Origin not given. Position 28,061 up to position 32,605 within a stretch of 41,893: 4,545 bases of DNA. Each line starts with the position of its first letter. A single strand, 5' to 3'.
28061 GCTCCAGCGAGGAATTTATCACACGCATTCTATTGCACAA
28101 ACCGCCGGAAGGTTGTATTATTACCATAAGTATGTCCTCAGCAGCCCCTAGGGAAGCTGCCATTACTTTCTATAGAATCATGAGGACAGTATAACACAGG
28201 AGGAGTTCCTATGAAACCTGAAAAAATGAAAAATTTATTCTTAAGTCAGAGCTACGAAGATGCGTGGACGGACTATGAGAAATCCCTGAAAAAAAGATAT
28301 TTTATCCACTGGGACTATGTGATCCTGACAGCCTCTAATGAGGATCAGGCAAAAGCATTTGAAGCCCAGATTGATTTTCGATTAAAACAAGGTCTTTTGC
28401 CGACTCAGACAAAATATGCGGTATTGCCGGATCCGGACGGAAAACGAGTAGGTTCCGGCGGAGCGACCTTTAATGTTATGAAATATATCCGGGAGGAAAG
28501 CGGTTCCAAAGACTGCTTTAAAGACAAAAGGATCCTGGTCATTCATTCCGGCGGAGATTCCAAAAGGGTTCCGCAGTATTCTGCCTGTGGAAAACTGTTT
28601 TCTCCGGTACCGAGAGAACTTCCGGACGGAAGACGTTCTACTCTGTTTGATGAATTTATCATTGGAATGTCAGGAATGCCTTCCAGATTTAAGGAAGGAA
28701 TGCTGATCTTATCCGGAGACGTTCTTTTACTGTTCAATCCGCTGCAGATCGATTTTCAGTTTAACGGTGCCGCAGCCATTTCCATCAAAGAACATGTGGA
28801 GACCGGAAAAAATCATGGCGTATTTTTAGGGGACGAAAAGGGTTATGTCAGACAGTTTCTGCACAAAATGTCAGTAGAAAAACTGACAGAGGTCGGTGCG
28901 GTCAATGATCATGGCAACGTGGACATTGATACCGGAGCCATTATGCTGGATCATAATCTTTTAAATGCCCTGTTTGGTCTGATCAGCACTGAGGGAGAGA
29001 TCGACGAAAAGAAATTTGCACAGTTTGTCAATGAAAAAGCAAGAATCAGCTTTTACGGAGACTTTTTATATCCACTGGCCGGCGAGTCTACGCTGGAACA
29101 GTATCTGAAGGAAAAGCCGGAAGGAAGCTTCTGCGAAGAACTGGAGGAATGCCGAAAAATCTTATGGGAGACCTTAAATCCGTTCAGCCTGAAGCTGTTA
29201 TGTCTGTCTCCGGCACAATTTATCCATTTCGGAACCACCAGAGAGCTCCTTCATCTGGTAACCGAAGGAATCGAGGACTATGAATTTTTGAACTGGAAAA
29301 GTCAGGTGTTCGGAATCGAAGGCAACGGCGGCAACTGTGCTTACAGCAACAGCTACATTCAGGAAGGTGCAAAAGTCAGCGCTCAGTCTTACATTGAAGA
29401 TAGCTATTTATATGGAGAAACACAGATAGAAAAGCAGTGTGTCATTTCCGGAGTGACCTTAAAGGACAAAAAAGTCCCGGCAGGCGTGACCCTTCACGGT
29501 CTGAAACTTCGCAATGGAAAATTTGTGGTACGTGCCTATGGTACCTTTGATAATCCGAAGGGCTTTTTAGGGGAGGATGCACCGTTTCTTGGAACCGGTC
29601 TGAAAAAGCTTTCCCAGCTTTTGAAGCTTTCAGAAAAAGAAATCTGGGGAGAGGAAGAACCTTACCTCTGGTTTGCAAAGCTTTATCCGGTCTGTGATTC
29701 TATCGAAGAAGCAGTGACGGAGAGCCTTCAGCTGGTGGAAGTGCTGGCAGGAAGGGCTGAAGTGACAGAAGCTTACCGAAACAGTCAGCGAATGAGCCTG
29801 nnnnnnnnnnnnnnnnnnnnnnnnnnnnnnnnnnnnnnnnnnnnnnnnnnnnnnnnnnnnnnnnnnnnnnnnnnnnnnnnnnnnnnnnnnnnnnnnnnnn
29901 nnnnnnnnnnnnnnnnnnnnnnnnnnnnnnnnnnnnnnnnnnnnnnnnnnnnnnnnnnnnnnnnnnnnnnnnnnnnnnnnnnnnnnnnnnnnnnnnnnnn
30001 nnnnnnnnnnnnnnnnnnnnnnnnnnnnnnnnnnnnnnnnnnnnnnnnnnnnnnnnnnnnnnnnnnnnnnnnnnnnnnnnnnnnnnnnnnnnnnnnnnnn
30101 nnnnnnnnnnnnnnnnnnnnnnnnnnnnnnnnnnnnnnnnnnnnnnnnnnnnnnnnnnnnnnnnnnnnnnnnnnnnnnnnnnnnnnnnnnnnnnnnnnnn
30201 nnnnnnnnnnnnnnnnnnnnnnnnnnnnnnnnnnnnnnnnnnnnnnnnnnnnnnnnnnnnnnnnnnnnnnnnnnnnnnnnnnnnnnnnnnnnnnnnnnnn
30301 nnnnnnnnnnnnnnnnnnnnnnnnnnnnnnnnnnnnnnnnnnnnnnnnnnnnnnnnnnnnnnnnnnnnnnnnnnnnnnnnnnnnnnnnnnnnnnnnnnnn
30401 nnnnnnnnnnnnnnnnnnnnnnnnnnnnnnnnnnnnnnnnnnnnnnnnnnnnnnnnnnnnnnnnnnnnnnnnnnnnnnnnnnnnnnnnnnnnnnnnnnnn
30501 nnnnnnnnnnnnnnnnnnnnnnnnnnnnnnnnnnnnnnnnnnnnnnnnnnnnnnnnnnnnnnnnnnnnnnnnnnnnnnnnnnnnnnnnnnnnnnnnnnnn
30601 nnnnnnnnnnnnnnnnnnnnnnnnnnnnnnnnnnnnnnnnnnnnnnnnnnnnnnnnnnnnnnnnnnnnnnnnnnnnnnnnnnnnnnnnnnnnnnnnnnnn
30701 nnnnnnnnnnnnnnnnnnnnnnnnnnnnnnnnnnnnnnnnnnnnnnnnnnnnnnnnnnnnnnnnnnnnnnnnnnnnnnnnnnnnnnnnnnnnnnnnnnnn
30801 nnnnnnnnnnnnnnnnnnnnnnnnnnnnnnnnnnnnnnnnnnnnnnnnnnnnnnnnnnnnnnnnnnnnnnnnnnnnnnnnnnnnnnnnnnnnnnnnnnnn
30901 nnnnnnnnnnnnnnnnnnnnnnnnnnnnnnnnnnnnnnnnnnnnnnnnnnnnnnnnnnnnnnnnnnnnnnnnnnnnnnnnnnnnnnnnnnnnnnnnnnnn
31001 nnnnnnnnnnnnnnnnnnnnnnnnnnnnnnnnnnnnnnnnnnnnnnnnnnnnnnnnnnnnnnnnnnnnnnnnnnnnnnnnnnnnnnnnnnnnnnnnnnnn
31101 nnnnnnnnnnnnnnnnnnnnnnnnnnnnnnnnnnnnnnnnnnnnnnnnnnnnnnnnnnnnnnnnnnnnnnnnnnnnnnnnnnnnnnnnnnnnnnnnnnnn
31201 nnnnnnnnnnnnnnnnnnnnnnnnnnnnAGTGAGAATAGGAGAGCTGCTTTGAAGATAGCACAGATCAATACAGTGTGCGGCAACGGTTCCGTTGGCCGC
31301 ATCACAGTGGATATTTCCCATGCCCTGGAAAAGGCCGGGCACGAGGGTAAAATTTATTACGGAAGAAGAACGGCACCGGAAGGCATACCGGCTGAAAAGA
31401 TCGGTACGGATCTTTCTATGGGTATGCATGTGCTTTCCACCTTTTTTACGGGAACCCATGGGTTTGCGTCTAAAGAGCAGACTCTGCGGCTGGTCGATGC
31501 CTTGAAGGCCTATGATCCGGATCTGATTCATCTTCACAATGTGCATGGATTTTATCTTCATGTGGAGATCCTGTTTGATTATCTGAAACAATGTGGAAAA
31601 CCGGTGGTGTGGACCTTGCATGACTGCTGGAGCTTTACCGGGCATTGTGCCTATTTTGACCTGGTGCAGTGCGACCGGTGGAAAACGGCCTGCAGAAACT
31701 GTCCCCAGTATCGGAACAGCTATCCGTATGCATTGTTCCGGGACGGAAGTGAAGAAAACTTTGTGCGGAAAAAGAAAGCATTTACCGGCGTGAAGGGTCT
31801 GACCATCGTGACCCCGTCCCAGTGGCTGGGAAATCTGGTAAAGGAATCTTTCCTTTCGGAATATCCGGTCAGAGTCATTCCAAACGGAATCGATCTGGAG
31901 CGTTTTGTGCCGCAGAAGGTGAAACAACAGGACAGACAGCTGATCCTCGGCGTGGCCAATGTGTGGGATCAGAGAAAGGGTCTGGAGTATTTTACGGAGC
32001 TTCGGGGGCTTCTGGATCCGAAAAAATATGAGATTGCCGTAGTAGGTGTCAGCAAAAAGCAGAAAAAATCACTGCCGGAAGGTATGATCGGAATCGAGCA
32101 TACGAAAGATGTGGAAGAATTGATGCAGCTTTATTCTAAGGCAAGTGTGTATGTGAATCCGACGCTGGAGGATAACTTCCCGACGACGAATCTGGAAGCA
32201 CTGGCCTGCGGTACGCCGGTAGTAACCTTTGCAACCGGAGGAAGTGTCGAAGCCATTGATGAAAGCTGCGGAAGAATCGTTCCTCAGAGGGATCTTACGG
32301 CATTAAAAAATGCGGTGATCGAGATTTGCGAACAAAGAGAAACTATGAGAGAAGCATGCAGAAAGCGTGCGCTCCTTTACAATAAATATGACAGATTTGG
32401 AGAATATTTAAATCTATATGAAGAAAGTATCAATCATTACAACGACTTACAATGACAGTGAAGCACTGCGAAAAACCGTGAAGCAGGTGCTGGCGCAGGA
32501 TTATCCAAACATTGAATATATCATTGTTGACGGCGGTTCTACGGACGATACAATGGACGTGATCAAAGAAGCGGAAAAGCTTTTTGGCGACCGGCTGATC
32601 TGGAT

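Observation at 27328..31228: Divergent fucosyltransferase-like gene plus Fkp-like fucose-salvage enzyme embedded in a Firmicute wall-glycan locus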

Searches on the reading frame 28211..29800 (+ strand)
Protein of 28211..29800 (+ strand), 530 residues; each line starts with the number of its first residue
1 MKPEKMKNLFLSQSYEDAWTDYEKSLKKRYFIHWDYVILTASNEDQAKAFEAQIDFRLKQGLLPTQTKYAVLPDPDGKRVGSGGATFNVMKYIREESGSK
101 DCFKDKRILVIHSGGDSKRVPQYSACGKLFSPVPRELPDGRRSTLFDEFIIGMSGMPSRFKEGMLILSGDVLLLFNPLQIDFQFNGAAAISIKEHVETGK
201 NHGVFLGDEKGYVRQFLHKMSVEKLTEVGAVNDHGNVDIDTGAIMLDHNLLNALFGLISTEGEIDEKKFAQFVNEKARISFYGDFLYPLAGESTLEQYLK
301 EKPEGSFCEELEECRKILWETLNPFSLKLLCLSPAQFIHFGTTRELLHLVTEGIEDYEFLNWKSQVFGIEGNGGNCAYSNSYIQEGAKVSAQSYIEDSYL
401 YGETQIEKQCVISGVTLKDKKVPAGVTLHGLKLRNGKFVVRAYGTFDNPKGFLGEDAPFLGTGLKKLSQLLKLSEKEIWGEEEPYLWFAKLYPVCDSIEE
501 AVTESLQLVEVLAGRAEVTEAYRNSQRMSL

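Call 57: search_solved_structures(query=window:28211-29800:+, max_evalue=0.01, show_alignments=1)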
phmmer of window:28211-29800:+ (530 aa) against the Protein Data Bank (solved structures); distinct sequences matched with E-value up to 0.01: 3.
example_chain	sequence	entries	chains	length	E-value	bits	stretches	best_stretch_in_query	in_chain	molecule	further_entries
9iis_A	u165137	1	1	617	6.5e-16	61.5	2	67-228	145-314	Ubiquitin-like protein SMT3,L-fucokinase/L-fucose-1-P guanylyltransferase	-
5yys_A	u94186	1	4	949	2.8e-15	59.4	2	67-228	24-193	L-fucokinase, L-fucose-1-P guanylyltransferase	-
9iit_A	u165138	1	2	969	2.9e-15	59.4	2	67-228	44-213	L-fucokinase/L-fucose-1-P guanylyltransferase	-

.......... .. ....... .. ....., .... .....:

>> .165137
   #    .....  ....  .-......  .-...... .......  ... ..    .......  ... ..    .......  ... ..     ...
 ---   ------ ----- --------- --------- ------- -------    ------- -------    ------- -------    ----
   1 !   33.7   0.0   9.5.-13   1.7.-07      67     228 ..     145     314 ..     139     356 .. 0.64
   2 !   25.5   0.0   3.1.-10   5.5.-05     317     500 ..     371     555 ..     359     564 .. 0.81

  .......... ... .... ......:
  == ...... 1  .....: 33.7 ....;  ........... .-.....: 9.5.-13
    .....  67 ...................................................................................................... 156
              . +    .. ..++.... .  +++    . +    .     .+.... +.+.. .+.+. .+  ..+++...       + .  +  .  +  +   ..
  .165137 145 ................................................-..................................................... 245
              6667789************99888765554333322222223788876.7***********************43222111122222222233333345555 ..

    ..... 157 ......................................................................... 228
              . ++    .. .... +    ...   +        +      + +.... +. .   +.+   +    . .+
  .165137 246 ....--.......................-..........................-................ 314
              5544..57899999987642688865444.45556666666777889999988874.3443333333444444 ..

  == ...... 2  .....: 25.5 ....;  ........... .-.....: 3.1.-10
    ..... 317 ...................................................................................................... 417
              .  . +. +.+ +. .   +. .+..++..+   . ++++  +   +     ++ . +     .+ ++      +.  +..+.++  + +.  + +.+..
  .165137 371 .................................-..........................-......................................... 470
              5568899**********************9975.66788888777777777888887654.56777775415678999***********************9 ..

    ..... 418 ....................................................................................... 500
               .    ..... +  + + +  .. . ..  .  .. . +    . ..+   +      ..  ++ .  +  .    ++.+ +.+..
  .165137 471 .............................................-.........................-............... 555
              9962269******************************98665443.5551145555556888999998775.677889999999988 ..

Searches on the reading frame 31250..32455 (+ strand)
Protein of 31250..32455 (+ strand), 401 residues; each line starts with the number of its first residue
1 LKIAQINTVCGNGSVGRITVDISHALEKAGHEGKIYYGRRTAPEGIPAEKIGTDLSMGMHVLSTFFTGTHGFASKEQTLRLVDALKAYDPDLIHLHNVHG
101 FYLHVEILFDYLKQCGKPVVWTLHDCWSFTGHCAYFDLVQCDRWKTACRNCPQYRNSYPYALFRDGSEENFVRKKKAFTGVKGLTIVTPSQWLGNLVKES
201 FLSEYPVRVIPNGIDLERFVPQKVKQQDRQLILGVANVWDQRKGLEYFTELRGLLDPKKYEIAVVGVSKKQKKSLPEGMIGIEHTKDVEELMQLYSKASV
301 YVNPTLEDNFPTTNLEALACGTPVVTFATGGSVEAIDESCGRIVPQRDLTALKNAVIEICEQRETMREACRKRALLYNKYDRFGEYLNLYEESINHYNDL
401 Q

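Call 3: search_protein_families(library=pfam, proteins=[window:31250-32455:+], max_evalue=0.01)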
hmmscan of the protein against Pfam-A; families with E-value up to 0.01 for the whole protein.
window:31250-32455:+ (401 aa): 6 families
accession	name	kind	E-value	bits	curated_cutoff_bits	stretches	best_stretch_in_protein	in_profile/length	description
PF13692.12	Glyco_trans_1_4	-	1.2e-19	71.4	27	1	231-361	3-141/142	Glycosyl transferases group 1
PF00534.26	Glycos_transf_1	-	5.3e-17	62.3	26.4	1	222-374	7-169/172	Glycosyl transferases group 1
PF13439.12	Glyco_transf_4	-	1.9e-15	57.7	28.5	1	15-218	4-170/170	Glycosyltransferase Family 4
PF20706.3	GT4-conflict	-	1e-06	28.5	26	1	231-343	201-327/385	Family 4 Glycosyltransferase in conflict systems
PF13579.12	Glyco_trans_4_4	-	1.5e-06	29.1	29.7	1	15-213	3-158/158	Glycosyl transferase 4-like domain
PF13524.12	Glyco_trans_1_2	-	4.1e-05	24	25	1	261-382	16-137/144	Glycosyl transferase-like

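Call 47: search_protein_families(library=ncbifam, proteins=[window:31250-32455:+], max_evalue=0.001)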
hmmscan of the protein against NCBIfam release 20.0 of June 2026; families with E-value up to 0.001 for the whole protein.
window:31250-32455:+ (401 aa): 17 families
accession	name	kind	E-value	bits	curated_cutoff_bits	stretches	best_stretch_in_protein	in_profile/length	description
TIGR04015.1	WcaC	equivalog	6.3e-22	78.3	784.85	1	86-390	91-402/405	colanic acid biosynthesis glycosyltransferase WcaC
NF053787.1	GlcN_PG_synth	equivalog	1.6e-14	53.6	480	1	186-381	147-344/361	N-acetylglucosaminyl phosphatidylglycerol synthase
TIGR03088.1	stp2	hypoth_equivalog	2.1e-13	50.1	409.05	1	192-380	150-357/374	TIGR03088 family PEP-CTERM/XrtA system glycosyltransferase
TIGR02149.1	glgA_Coryne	subfamily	6.6e-13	48.5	302.4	1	276-364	262-357/391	glycogen synthase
TIGR03999.1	thiol_BshA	equivalog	1.3e-10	40.8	273.7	1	288-394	263-374/375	N-acetyl-alpha-D-glucosaminyl L-malate synthase BshA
TIGR03449.1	mycothiol_MshA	equivalog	2.2e-10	40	462.5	1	283-369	289-376/406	D-inositol-3-phosphate glycosyltransferase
TIGR04047.1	MSMEG_0565_glyc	hypoth_equivalog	1.1e-09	37.8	259.85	1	254-371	235-350/373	MSMEG_0565 family glycosyltransferase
NF041876.1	EPS_EpsE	equivalog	2.5e-09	36.9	400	1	288-369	286-368/389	exopolysaccharide biosynthesis GT4 family glycosyltransferase EpsE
TIGR02472.1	sucr_P_syn_N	equivalog_domain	1.9e-08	33.6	576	1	286-368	328-412/439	sucrose-phosphate synthase, putative, glycosyltransferase domain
NF053513.1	Gtran_IagA_BgsA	equivalog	1.5e-06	27.5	460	1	182-326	105-264/333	LTA glycolipid anchor biosynthesis glycosyltransferase, IagA/BgsA family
NF047684.1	TeichurnBiosyTuaC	equivalog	2.9e-06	26.5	550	1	207-369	187-361/391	teichuronic acid biosynthesis protein TuaC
NF012028.0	PRK15484.1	subfamily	5.7e-06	25.7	618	0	286-396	265-377/380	lipopolysaccharide N-acetylglucosaminyltransferase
TIGR04005.1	wcaL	equivalog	3.5e-05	22.8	537.6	1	207-364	199-372/406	colanic acid biosynthesis glycosyltransferase WcaL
NF049987.1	DaglGlyslTfaseDgs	equivalog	3.8e-05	22.8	500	1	169-326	89-260/332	processive diacylglycerol alpha-glucosyltransferase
NF046085.1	XrtY_assoc_Gly1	equivalog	0.00039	19.4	400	1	286-393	273-384/387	XrtY-associated glycosyltransferase XYAG1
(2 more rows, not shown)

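Call 79: search_solved_structures(query=window:31250-32455:+, max_evalue=0.001, show_alignments=0)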
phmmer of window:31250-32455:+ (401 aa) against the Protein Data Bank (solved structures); distinct sequences matched with E-value up to 0.001: 17.
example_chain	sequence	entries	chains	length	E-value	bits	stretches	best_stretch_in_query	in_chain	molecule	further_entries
6kih_A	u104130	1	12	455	1.1e-09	41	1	206-361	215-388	Tll1590 protein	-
7qsg_A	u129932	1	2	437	9e-09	38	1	193-375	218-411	D-inositol 3-phosphate glycosyltransferase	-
3fro_A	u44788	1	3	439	3.1e-05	26.3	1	289-396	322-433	GlgA glycogen synthase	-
2bis_A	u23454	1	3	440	3.1e-05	26.3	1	289-396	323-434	GLGA GLYCOGEN SYNTHASE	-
2f9f_A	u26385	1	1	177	3.7e-05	26.1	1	285-374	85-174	first mannosyl transferase (wbaZ-1)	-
3oka_A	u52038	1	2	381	9.4e-05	24.8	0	313-362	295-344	GDP-mannose-dependent alpha-(1-6)-phosphatidylinositol monomannoside mannosyltransferase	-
3okc_A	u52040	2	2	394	0.0001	24.7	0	313-362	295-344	GDP-mannose-dependent alpha-(1-6)-phosphatidylinositol monomannoside mannosyltransferase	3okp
5ze7_B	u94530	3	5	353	0.00013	24.3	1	300-372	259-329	UDP-glucose:tetrahydrobiopterin glucosyltransferase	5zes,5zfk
5zer_A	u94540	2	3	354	0.00013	24.3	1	300-372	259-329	UDP-glucose:tetrahydrobiopterin glucosyltransferase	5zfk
9v0l_A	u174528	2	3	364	0.00021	23.6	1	273-389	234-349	tetrahydrobiopterin glucosyltransferases | tetrahydrobiopterin glucosyltransferase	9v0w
3l01_A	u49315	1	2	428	0.00024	23.4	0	289-383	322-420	GlgA glycogen synthase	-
6me2_A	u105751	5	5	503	0.00087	21.6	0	289-380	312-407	chimera protein of Melatonin receptor type 1A and GlgA glycogen synthase | Fusion protein of Melatonin receptor type 1A and GlgA glycogen synthase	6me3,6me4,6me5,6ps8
4s0v_A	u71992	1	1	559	0.00093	21.5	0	289-382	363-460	Human Orexin receptor type 2 fusion protein to P. abysii Glycogen Synthase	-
5wqc_A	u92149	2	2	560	0.00093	21.5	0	289-382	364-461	Orexin receptor type 2,GlgA glycogen synthase,Orexin receptor type 2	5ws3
4zj8_A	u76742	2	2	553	0.00093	21.5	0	289-382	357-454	human OX1R fusion protein to P.abysii glycogen synthase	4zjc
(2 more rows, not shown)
